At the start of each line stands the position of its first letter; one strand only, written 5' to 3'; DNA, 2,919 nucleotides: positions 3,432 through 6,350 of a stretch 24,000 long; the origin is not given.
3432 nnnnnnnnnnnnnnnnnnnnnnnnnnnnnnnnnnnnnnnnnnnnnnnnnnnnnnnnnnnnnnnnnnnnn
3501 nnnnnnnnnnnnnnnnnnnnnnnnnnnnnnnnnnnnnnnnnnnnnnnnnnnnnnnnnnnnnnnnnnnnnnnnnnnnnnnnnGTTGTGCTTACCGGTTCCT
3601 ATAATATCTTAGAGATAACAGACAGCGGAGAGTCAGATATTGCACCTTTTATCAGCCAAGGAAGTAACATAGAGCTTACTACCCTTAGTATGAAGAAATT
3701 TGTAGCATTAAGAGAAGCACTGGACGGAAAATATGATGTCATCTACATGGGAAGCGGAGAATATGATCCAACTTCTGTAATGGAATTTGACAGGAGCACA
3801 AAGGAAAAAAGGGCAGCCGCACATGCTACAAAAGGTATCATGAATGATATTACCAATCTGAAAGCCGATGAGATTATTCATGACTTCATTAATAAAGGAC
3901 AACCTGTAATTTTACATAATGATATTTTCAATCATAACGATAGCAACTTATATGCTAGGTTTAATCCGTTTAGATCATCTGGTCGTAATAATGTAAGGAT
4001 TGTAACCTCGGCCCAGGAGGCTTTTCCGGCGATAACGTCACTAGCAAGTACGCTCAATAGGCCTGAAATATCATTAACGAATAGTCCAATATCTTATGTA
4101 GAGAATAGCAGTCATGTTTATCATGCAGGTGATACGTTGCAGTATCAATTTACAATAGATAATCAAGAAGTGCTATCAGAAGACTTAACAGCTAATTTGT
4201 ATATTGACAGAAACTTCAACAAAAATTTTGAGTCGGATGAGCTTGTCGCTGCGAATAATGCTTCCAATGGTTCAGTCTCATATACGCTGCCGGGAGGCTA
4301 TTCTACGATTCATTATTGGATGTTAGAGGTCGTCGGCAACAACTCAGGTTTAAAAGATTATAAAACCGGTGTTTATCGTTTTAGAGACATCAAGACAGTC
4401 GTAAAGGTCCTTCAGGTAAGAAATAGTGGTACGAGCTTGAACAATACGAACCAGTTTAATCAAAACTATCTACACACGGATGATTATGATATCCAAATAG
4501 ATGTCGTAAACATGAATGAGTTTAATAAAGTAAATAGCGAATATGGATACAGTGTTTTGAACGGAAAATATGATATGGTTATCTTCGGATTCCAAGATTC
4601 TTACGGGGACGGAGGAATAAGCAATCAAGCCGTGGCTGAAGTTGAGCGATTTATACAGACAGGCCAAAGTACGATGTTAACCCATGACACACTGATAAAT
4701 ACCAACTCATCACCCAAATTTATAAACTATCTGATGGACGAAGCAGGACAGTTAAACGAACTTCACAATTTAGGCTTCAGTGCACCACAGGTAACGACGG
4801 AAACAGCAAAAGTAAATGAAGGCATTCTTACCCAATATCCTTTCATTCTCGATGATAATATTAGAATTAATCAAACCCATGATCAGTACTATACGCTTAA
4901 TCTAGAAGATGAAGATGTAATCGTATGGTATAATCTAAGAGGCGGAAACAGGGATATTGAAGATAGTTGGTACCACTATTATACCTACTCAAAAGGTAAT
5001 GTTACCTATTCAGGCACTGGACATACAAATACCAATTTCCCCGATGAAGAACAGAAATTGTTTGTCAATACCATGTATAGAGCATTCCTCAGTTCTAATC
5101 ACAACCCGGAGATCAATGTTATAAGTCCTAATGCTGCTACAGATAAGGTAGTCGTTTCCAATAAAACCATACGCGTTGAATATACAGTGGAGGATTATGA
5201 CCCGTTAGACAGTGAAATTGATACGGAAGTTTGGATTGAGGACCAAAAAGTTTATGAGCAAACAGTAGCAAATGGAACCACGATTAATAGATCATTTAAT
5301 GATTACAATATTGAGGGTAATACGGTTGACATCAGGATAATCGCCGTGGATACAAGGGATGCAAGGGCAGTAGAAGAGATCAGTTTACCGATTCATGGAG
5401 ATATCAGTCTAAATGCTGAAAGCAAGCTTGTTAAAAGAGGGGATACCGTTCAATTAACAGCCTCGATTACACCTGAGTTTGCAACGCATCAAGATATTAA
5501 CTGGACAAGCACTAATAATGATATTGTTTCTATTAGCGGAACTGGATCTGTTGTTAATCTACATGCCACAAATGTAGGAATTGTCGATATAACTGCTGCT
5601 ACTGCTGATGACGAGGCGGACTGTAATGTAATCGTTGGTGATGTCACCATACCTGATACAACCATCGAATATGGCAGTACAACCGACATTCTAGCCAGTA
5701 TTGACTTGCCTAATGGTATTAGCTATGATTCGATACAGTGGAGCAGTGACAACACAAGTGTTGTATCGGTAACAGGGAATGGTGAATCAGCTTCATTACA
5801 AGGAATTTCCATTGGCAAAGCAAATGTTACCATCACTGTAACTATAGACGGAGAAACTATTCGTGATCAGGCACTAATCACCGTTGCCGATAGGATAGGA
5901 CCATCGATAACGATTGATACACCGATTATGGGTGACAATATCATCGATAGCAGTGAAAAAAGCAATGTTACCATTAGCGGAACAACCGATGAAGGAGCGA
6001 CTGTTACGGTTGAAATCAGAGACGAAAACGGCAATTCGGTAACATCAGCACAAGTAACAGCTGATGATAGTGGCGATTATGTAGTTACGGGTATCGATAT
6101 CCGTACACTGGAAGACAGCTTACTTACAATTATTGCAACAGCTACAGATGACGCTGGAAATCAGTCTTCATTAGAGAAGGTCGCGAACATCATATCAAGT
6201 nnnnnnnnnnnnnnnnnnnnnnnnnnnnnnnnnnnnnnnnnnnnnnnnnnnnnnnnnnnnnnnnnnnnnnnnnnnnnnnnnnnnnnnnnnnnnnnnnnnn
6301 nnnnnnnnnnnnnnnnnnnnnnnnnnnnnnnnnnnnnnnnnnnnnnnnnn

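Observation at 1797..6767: Unusual architecture of the 1,656-aa protein: vWA + duplicated ThuA-like/Ig supermodule + Big_2 pair + unassigned termini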

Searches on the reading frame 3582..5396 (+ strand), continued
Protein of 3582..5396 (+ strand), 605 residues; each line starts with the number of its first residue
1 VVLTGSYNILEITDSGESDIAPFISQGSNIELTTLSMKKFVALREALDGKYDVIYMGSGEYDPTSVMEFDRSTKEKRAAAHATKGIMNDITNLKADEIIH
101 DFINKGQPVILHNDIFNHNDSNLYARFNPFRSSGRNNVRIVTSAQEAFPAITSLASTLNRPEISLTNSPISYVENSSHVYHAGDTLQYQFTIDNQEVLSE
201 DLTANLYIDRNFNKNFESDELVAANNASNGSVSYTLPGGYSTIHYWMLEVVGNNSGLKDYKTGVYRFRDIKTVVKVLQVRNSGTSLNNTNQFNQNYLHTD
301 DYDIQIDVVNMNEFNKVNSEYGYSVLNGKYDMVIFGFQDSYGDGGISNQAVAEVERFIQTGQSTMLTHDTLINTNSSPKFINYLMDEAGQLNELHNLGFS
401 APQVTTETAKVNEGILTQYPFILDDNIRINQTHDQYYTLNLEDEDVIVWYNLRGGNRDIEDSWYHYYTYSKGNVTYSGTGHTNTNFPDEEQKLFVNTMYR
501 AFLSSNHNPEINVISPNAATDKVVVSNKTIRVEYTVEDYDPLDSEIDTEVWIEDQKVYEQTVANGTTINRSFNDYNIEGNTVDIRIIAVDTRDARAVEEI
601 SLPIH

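Call 69: search_protein_families(library=pfam, proteins=[P0058, P0045, P0075, P0129, P0059, P0091, P0033, P0029], max_evalue=0.05)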
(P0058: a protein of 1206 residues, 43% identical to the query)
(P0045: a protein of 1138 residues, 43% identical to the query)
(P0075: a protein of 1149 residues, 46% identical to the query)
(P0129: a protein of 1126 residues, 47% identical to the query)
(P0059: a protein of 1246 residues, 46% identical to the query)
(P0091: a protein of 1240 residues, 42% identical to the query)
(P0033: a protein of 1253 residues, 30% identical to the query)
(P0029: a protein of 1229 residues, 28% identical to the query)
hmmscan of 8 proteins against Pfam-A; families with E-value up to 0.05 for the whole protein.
P0058 (1206 aa): 5 families
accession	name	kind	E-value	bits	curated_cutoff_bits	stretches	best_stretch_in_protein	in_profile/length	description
PF02368.24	Big_2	-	2.5e-28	98.3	22.8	3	1024-1101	1-79/79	Bacterial Ig-like domain (group 2)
PF16480.10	DUF5057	-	1.9e-21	77.4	27.9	1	230-531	1-378/378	Domain of unknown function (DUF5057)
PF21461.3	HL_N-beta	-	3.2e-07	30.5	27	1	1057-1099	12-53/57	Hyaluronate lyase, N-terminal beta-sheet domain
PF06283.17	ThuA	-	4.8e-06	27.4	33.4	1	491-659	50-199/209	Trehalose utilisation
PF22067.2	Cep192_D3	-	0.033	14.7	27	0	1002-1055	22-73/99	Cep192 domain 3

P0045 (1138 aa): 7 families
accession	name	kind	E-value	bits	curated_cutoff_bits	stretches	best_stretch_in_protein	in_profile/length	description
PF02368.24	Big_2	-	1.8e-35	121.2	22.8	4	952-1023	1-72/79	Bacterial Ig-like domain (group 2)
PF16480.10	DUF5057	-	3.7e-25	89.6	27.9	1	232-400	192-378/378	Domain of unknown function (DUF5057)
PF21764.3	Invasin_D4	-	7.3e-07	30.1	27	0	799-859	24-87/88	Invasin, domain 4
PF22359.2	Big-like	-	5.3e-05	23.8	27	1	825-850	12-37/48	Bacterial Ig-like domain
PF21461.3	HL_N-beta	-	0.0026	18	27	0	903-936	18-49/57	Hyaluronate lyase, N-terminal beta-sheet domain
PF12698.13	ABC2_membrane_3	-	0.0037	16.9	31.6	1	7-155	7-156/347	ABC-2 family transporter protein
PF02630.20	SCO1-SenC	-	0.0084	16.5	22.8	1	338-400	4-66/134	SCO1/SenC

P0075 (1149 aa): 4 families
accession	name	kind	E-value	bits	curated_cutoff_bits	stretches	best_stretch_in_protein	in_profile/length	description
PF02368.24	Big_2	-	3.8e-23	81.7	22.8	2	962-1038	2-77/79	Bacterial Ig-like domain (group 2)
PF16480.10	DUF5057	-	1.1e-19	71.6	27.9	1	118-405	1-378/378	Domain of unknown function (DUF5057)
PF25354.1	Ig_NUP210_16th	-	0.00043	20.1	27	1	824-858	31-64/72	NUP210-like, Ig-like domain 16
PF22359.2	Big-like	-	0.0056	17.3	27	1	998-1043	4-46/48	Bacterial Ig-like domain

P0129 (1126 aa): 5 families
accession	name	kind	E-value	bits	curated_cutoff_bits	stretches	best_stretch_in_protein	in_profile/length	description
PF19077.6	Big_13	-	7.7e-54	180.9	27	3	714-806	6-100/102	Bacterial Ig-like domain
PF17936.7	Big_6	-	4.5e-26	91.3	27.6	3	728-800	6-78/83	Bacterial Ig domain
PF16480.10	DUF5057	-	3.2e-13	50.3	27.9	1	226-372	197-378/378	Domain of unknown function (DUF5057)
PF10342.15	Kre9_KNH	-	0.006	17.8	24.6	1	185-263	4-82/94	Kre9/KNH-like N-terminal Ig-like domain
PF16640.11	Big_3_5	-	0.009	17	35.5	1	627-685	8-68/88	Bacterial Ig-like domain (group 3)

P0059 (1246 aa): 2 families
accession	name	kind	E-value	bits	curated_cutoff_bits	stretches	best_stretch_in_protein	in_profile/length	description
PF16480.10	DUF5057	-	2.1e-22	80.5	27.9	1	109-418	1-378/378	Domain of unknown function (DUF5057)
PF02368.24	Big_2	-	1.1e-11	45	22.8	1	795-875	2-76/79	Bacterial Ig-like domain (group 2)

P0091 (1240 aa): 4 families
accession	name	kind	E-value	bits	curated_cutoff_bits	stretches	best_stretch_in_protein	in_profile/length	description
PF16480.10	DUF5057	-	2e-24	87.2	27.9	1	233-387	206-378/378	Domain of unknown function (DUF5057)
PF02368.24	Big_2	-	1e-12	48.2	22.8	1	810-858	25-74/79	Bacterial Ig-like domain (group 2)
PF22359.2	Big-like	-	7.5e-05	23.3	27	1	820-852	2-34/48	Bacterial Ig-like domain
PF19408.5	PKD_6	-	0.033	15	25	0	895-924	27-56/82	PKD-like domain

P0033 (1253 aa): 6 families
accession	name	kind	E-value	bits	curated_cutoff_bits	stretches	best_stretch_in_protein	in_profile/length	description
PF16480.10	DUF5057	-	2.1e-27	96.9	27.9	1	367-598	111-378/378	Domain of unknown function (DUF5057)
PF00754.31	F5_F8_type_C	-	9.2e-12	45.6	28.2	1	42-158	6-120/127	F5/8 type C domain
PF22633.2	F5_F8_type_C_2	-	2.4e-09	38.1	27.8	1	51-147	1-90/91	NedA-like, galactose-binding domain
PF17210.9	SdrD_B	-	1.8e-05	25.3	29.7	1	1011-1065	18-73/112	SdrD B-like domain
PF13620.12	CarboxypepD_reg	-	0.0023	18.7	32.3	1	1007-1057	4-55/82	Carboxypeptidase regulatory-like domain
PF17802.7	SpaA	-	0.013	16.1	23.1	1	1004-1080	2-81/91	Prealbumin-like fold domain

P0029 (1229 aa): 7 families
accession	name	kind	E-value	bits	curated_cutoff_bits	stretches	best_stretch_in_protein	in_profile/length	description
PF16480.10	DUF5057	-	9e-30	104.8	27.9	1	250-544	1-378/378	Domain of unknown function (DUF5057)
PF13620.12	CarboxypepD_reg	-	1.6e-08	35.2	32.3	1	979-1038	2-62/82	Carboxypeptidase regulatory-like domain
PF17210.9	SdrD_B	-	2.6e-06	28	29.7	1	988-1047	21-81/112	SdrD B-like domain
PF07495.19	Y_Y_Y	-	0.0012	19.1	26.6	1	1007-1038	22-52/65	Y_Y_Y domain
PF17802.7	SpaA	-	0.017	15.7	23.1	0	996-1029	23-57/91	Prealbumin-like fold domain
PF24421.1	Ig_J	-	0.023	15.3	29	0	985-1033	37-85/104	Tip attachment protein J, Ig-like domain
PF24025.1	Ig_DR_A0283-like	-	0.03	15.1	27.1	1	982-1063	12-93/102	DR_A0283-like, Ig-like domain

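Call 75: find_related_loci(query=A2, collection=genome_contigs, flank=10000)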
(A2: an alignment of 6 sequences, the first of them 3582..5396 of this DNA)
Query A2 (605 aa) in genome_contigs; peptide patterns used: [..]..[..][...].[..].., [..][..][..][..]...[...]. (x = any residue, [..] = any of these).
224 stretches matched a pattern; 120 encode a relative of the query (tblastn E <= 1e-3); the best 80 are kept; 80 distinct loci.
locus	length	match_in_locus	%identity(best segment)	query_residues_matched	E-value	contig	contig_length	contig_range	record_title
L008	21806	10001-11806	49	4-604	0e+0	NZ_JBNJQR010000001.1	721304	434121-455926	Brevibacillus ginsengisoli strain KCTC 13938 NODE_1_length_721304_cov_50.948245, whole genome shotgun sequence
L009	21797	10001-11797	49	9-605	1e-170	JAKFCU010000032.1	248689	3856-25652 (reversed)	MAG: Brevibacillus sp. isolate LC029 contig-124_27, whole genome shotgun sequence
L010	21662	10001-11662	48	8-554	5e-159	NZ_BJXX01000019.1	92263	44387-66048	Aneurinibacillus danicus strain NBRC 102444 sequence019, whole genome shotgun sequence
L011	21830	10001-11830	43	7-604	3e-150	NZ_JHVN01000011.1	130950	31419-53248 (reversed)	Anoxybacillus tepidamans PS2 N667DRAFT_scaffold00010.10_C, whole genome shotgun sequence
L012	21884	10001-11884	44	9-604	8e-149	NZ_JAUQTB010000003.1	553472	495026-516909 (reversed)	Paenibacillus lacisoli strain JX-17 WY-20_scaffold3, whole genome shotgun sequence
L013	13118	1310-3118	43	7-605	9e-149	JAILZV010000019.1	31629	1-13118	MAG: Anoxybacillus sp. isolate HOT.CON.20 Contig19, whole genome shotgun sequence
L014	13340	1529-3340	43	6-604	6e-148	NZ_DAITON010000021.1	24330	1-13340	MAG: Anoxybacillus sp. isolate CTOTU21545 NODE_1184_length_24330_cov_8.623193, whole genome shotgun sequence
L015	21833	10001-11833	42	7-605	1e-146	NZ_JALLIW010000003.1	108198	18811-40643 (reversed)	Anoxybacillus kestanbolensis strain NCIMB 13971 A.kestanbolensis_contig_3, whole genome shotgun sequence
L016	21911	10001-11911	42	7-605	8e-145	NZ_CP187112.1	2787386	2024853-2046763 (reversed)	Anoxybacillus sp. D401a strain D404 chromosome, complete genome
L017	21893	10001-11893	42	9-604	4e-144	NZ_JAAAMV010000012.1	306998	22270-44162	Paenibacillus glycinis strain T1 contig12, whole genome shotgun sequence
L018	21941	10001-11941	42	6-604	5e-144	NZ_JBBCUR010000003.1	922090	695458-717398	Paenibacillus sp. MMO-177 contig00003, whole genome shotgun sequence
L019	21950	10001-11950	42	3-604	4e-143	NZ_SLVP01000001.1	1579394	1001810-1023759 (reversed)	Paenibacillus sp. BK033 Ga0307678_101, whole genome shotgun sequence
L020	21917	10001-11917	42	3-604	6e-143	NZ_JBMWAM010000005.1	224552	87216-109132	Paenibacillus sp. sgz302251 G2266_scaffold5, whole genome shotgun sequence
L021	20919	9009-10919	41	9-605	1e-141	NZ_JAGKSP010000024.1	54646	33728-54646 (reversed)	Paenibacillus lignilyticus strain DLE-14 contig24, whole genome shotgun sequence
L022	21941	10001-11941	42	6-604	8e-142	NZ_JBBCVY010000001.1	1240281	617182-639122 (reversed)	Paenibacillus sp. MMO-58 contig00001, whole genome shotgun sequence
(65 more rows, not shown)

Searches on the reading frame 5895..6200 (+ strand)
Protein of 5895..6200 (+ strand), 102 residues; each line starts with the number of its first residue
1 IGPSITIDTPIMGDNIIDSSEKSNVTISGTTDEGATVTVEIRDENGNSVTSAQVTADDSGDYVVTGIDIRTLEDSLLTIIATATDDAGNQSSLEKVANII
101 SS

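Call 87: search_protein_families(library=pfam, proteins=[window:5895-6200:+], max_evalue=10)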
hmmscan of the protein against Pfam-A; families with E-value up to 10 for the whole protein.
window:5895-6200:+ (102 aa): 10 families
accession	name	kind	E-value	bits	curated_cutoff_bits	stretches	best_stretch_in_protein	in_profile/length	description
PF17936.7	Big_6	-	1.3e-07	32.2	27.6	1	22-95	12-78/83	Bacterial Ig domain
PF19077.6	Big_13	-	1.3e-06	29.3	27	1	8-95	14-95/102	Bacterial Ig-like domain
PF13860.13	FlgD_ig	-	0.00014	22.2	27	1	19-64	6-52/79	FlgD Ig-like domain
PF10648.15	Gmad2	-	0.00027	21.6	25.7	1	5-79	2-75/86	Immunoglobulin-like domain of bacterial spore germination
PF18565.7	Glyco_hydro2_C5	-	0.013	15.8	32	1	26-53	9-36/103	Glycoside hydrolase family 2 C-terminal domain 5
PF02369.22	Big_1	-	0.049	14.2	34.9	1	33-60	17-44/93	Bacterial Ig-like domain (group 1)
PF13620.12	CarboxypepD_reg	-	0.11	13.3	32.3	1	33-68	15-46/82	Carboxypeptidase regulatory-like domain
PF21834.1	DUF6894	-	0.13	12.9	24.1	1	32-54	46-68/69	Domain of unknown function (DUF6894)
PF21770.3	MgtC_SapB_C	-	0.18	12.8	27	1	38-101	4-67/77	MGTC/SAPB C-terminal domain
PF02711.19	Pap_E4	-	0.21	13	27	1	19-42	72-95/96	E4 protein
